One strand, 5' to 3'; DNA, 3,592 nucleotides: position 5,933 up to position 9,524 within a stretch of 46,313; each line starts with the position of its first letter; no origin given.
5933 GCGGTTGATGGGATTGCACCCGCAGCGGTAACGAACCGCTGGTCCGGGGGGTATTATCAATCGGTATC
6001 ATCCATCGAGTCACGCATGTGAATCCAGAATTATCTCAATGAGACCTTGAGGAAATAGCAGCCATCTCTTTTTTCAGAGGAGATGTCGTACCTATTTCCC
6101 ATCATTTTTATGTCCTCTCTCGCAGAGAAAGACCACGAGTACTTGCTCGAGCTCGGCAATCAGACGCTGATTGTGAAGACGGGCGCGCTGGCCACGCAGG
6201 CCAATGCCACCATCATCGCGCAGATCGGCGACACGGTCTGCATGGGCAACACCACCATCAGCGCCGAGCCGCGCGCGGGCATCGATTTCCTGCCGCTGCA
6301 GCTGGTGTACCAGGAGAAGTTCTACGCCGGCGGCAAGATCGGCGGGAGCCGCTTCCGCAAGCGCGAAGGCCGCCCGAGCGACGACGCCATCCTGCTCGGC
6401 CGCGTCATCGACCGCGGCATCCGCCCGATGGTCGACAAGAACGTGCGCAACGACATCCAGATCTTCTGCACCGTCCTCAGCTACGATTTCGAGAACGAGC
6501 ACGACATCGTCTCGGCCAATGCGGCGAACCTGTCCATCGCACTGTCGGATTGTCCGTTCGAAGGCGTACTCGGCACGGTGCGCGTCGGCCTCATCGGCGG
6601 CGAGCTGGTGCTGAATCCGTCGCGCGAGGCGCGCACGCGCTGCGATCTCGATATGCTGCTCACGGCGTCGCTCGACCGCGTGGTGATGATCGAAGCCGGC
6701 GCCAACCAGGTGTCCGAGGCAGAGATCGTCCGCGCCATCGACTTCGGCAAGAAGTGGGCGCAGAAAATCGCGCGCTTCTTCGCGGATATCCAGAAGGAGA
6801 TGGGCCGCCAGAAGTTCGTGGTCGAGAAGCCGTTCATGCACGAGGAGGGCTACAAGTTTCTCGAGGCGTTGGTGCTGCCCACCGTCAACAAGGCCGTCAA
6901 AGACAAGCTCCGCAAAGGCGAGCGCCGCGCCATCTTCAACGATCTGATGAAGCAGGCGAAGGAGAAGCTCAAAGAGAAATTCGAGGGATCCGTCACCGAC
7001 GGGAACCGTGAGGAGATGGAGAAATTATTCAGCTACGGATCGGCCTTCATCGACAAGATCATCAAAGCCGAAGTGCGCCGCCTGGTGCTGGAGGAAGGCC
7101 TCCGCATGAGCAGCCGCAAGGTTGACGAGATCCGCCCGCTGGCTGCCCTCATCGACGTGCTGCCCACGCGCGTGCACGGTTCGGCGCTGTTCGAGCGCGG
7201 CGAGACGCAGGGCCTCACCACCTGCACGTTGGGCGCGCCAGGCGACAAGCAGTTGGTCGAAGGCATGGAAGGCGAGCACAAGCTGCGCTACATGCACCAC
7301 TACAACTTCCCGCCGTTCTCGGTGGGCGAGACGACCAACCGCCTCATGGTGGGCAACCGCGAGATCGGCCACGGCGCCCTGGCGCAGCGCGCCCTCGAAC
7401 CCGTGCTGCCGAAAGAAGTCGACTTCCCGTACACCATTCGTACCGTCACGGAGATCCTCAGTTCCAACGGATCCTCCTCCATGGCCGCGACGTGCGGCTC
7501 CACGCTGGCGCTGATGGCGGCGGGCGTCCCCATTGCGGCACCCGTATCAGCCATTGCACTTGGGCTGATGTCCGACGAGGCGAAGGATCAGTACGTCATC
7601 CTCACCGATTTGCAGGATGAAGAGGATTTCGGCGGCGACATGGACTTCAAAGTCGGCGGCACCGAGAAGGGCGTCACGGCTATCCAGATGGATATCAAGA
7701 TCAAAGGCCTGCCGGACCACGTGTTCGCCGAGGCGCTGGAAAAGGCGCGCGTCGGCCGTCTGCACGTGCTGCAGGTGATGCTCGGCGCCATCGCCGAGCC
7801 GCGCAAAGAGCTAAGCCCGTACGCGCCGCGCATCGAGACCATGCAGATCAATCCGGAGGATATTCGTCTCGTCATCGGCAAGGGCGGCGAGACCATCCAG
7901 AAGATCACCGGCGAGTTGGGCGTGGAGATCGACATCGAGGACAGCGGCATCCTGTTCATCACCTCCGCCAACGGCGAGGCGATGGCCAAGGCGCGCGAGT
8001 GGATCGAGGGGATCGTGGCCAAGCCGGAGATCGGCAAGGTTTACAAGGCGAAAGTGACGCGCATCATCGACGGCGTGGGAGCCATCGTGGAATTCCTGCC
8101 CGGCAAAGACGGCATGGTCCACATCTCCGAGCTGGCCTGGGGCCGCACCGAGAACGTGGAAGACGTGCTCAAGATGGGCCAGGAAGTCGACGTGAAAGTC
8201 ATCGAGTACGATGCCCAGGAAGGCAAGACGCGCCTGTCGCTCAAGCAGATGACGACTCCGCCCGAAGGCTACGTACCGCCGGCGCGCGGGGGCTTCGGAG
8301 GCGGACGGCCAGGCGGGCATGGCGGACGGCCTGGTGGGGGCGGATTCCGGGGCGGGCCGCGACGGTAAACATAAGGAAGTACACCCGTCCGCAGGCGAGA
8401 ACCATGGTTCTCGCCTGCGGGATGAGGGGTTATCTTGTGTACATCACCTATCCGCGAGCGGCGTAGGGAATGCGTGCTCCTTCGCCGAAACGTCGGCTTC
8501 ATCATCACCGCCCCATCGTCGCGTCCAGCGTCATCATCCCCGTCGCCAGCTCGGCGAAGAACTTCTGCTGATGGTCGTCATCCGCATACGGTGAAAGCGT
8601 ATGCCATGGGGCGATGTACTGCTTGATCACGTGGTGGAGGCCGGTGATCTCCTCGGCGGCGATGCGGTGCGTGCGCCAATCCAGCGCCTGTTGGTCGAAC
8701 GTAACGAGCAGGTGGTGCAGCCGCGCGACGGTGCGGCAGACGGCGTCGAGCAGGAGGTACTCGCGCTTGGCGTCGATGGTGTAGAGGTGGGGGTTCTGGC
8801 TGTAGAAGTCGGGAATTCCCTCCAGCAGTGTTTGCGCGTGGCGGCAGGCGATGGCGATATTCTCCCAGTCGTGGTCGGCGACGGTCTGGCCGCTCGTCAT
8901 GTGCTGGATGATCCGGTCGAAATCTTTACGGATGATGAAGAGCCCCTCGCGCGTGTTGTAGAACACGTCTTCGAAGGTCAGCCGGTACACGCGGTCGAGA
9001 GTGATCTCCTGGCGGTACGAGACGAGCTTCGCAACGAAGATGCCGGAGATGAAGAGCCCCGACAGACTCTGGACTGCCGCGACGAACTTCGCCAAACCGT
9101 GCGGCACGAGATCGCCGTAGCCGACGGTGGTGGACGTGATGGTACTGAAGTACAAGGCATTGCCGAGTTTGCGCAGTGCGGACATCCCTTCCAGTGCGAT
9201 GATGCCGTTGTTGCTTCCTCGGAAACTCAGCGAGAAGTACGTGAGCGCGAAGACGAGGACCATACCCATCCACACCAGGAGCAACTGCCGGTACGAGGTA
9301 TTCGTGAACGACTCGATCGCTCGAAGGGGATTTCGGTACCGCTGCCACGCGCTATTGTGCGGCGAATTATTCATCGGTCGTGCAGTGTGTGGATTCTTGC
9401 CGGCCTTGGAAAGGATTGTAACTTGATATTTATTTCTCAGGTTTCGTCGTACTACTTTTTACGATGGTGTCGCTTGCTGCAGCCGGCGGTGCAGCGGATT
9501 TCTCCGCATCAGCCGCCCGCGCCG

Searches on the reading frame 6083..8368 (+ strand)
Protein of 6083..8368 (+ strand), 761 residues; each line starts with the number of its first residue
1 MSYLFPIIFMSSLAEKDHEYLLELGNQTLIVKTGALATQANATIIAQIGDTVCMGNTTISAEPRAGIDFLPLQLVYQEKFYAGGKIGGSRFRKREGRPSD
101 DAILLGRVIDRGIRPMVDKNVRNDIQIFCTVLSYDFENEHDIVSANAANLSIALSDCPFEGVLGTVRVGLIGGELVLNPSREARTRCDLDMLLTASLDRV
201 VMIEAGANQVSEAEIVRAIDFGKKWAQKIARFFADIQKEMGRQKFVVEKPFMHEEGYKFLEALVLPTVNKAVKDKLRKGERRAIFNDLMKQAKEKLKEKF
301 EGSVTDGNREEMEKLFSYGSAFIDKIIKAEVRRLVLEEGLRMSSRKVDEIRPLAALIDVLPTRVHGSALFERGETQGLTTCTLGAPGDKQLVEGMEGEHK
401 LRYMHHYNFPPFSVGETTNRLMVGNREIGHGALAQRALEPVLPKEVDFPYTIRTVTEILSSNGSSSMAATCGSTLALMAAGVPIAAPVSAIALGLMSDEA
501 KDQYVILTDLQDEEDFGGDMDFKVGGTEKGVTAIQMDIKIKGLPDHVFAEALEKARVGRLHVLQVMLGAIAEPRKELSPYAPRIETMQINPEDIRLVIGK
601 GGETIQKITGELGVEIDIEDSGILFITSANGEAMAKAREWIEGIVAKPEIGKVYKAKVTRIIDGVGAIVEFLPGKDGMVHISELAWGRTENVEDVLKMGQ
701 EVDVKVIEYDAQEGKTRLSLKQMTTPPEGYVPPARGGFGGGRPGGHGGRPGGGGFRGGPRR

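Call 27: search_protein_families(library=pfam, proteins=[window:6083-8368:+], max_evalue=0.001)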
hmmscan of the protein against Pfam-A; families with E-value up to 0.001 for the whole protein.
window:6083-8368:+ (761 aa): 5 families
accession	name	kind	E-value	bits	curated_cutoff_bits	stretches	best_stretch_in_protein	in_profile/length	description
PF01138.27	RNase_PH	-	1.1e-39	136.2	25.5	2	349-483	1-130/130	3' exoribonuclease family, domain 1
PF00575.29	S1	-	5.8e-19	68.7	22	1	647-721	1-74/74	S1 RNA binding domain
PF03725.20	RNase_PH_C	-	3.7e-17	62.5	20.8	2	163-224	3-66/67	3' exoribonuclease family, domain 2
PF00013.35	KH_1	-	3.9e-10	39.8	21.5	1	585-642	2-65/66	KH domain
PF24685.1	OB_RRP5_4th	-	1.1e-05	25.8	31.5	1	648-722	6-84/92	RRP5 OB-fold domain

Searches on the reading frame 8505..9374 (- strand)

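Call 91: search_protein_families(library=pfam, proteins=[window:8505-9374:-], max_evalue=0.01)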
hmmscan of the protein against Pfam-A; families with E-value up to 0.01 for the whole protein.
window:8505-9374:- (289 aa): 2 families
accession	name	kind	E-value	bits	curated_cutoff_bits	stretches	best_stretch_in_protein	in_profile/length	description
PF07885.22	Ion_trans_2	-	5.6e-14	52.2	22.5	1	36-120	3-76/79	Ion channel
PF00520.37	Ion_trans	-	7.4e-06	25.8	25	1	31-123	132-235/241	Ion transport protein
